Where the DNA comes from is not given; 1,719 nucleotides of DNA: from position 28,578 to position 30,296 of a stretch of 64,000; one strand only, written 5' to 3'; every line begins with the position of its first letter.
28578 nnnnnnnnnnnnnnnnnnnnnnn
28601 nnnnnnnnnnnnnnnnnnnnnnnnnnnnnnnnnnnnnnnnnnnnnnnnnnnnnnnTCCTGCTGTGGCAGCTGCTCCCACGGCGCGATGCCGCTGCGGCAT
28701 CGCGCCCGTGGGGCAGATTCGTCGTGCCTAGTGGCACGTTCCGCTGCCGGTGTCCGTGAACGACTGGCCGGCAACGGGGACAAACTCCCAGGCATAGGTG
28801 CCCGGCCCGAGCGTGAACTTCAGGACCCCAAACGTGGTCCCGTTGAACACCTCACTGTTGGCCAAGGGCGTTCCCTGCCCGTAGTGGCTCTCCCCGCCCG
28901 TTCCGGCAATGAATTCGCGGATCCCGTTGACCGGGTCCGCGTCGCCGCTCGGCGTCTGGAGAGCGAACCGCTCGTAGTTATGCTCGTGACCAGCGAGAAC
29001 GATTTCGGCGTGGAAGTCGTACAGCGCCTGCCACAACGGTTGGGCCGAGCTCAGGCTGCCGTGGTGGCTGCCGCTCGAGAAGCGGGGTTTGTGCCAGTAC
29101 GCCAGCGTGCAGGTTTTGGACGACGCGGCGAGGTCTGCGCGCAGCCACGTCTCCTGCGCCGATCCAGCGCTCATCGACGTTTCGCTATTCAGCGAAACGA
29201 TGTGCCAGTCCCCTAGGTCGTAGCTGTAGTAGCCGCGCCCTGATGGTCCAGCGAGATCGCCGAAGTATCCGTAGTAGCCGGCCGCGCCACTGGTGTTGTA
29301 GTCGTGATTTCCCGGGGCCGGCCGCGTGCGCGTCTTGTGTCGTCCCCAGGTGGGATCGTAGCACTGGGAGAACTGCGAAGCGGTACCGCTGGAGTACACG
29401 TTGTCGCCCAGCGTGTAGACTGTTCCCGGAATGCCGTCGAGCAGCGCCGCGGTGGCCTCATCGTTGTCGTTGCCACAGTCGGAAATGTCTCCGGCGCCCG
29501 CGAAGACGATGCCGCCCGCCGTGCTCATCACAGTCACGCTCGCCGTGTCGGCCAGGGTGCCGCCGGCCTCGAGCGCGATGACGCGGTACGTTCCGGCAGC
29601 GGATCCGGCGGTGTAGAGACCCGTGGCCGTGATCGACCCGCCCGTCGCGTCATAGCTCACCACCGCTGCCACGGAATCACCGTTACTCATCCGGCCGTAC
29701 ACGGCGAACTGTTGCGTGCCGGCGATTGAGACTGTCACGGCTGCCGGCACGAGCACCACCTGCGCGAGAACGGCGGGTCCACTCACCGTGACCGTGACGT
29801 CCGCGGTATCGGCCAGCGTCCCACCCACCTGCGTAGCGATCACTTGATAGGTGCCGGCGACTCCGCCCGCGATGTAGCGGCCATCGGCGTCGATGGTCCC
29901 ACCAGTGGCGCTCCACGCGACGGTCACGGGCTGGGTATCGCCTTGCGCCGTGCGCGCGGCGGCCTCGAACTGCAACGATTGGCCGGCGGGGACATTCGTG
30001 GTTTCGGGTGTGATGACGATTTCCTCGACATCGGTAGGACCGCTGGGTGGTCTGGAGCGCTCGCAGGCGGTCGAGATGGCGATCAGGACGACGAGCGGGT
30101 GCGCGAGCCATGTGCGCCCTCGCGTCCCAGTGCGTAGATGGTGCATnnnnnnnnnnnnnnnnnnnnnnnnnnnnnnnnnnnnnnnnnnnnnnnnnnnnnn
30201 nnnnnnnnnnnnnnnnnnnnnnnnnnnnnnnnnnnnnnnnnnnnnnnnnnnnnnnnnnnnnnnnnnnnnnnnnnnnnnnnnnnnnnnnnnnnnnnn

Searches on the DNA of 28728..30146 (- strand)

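Call 14: search_rna_families(sources=[L001, L002, L003, L004, L005, L006, L007, L008, L009, L010, L011, L012, L013, L014, L015, L017, L031, L041, L044, L050], threshold=gathering)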
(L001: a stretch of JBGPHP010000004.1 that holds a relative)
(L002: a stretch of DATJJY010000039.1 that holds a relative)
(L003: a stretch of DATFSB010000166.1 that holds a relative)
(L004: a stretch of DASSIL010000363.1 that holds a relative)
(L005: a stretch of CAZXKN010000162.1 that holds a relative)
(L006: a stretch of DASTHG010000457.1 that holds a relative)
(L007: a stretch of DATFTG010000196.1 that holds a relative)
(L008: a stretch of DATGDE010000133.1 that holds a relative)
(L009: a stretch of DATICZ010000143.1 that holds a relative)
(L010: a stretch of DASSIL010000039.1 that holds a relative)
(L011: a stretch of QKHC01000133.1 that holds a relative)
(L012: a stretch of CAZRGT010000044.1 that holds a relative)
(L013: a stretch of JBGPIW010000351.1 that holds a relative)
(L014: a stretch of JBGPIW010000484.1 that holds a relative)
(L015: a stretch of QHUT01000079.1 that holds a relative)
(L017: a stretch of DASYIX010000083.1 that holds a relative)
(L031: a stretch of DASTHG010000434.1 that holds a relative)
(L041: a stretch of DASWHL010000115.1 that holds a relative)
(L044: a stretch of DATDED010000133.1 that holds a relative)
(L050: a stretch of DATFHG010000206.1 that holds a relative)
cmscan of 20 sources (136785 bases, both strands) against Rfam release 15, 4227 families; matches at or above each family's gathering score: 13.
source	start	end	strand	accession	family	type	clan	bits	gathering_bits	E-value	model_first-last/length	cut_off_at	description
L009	3815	3903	+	RF01051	c-di-GMP-I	Cis-reg; riboswitch;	CL00126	56.1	35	6.1e-08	1-87/87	no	c-di-GMP-I riboswitch aptamer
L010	3690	3777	+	RF01051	c-di-GMP-I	Cis-reg; riboswitch;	CL00126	56.1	35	6.1e-08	1-87/87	no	c-di-GMP-I riboswitch aptamer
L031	3728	3818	+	RF01051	c-di-GMP-I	Cis-reg; riboswitch;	CL00126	54.2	35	1.8e-07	1-87/87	no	c-di-GMP-I riboswitch aptamer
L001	3853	3940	+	RF01051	c-di-GMP-I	Cis-reg; riboswitch;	CL00126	53.6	35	2.5e-07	1-87/87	no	c-di-GMP-I riboswitch aptamer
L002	3826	3916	+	RF01051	c-di-GMP-I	Cis-reg; riboswitch;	CL00126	52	35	6.1e-07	1-87/87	no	c-di-GMP-I riboswitch aptamer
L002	5487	5575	+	RF01051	c-di-GMP-I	Cis-reg; riboswitch;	CL00126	50.6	35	1.3e-06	1-87/87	no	c-di-GMP-I riboswitch aptamer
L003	1842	1931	+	RF01051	c-di-GMP-I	Cis-reg; riboswitch;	CL00126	50.6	35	1.3e-06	1-87/87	no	c-di-GMP-I riboswitch aptamer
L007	4446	4534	+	RF01051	c-di-GMP-I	Cis-reg; riboswitch;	CL00126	50.4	35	1.5e-06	1-87/87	no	c-di-GMP-I riboswitch aptamer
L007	1931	2021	+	RF01051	c-di-GMP-I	Cis-reg; riboswitch;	CL00126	47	35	1e-05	1-87/87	no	c-di-GMP-I riboswitch aptamer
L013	2351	2439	+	RF01051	c-di-GMP-I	Cis-reg; riboswitch;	CL00126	46.5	35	1.4e-05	1-87/87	no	c-di-GMP-I riboswitch aptamer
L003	3845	3936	+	RF01051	c-di-GMP-I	Cis-reg; riboswitch;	CL00126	42.9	35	0.0001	1-87/87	no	c-di-GMP-I riboswitch aptamer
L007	6452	6543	+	RF01051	c-di-GMP-I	Cis-reg; riboswitch;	CL00126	42.4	35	0.00014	1-87/87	no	c-di-GMP-I riboswitch aptamer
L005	3845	3935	+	RF01051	c-di-GMP-I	Cis-reg; riboswitch;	CL00126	40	35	0.00051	1-87/87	no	c-di-GMP-I riboswitch aptamer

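Call 21: search_rna_families(sources=[L010, L053, L051, L052, L054, L004, L008], threshold=evalue, max_evalue=1, show_alignments=0)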
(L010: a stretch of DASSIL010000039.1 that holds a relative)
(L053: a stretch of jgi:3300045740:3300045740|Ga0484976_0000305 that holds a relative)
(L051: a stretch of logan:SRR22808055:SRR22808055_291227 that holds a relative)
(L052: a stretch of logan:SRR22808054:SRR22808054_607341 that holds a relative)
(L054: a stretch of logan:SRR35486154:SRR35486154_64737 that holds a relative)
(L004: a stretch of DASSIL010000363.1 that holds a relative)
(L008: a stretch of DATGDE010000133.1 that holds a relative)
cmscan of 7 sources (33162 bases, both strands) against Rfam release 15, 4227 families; matches with E-value up to 1: 9.
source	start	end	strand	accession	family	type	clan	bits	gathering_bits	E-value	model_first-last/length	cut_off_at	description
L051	1625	1713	+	RF01051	c-di-GMP-I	Cis-reg; riboswitch;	CL00126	58.5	35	3.7e-09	1-87/87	no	c-di-GMP-I riboswitch aptamer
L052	1620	1708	+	RF01051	c-di-GMP-I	Cis-reg; riboswitch;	CL00126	58.5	35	3.7e-09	1-87/87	no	c-di-GMP-I riboswitch aptamer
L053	3846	3932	+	RF01051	c-di-GMP-I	Cis-reg; riboswitch;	CL00126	56.9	35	9.4e-09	1-87/87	no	c-di-GMP-I riboswitch aptamer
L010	3690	3777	+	RF01051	c-di-GMP-I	Cis-reg; riboswitch;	CL00126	56.1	35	1.5e-08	1-87/87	no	c-di-GMP-I riboswitch aptamer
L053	5581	5669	+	RF01051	c-di-GMP-I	Cis-reg; riboswitch;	CL00126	53.3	35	7e-08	1-87/87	no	c-di-GMP-I riboswitch aptamer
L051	1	73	+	RF01051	c-di-GMP-I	Cis-reg; riboswitch;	CL00126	42.1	35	3.7e-05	19-87/87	5'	c-di-GMP-I riboswitch aptamer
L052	1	68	+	RF01051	c-di-GMP-I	Cis-reg; riboswitch;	CL00126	35.1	35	0.0019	24-87/87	5'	c-di-GMP-I riboswitch aptamer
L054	1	58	+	RF01051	c-di-GMP-I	Cis-reg; riboswitch;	CL00126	31.2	35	0.017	30-87/87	5'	c-di-GMP-I riboswitch aptamer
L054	1707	1751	+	RF01051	c-di-GMP-I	Cis-reg; riboswitch;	CL00126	28.3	35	0.088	1-45/87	3'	c-di-GMP-I riboswitch aptamer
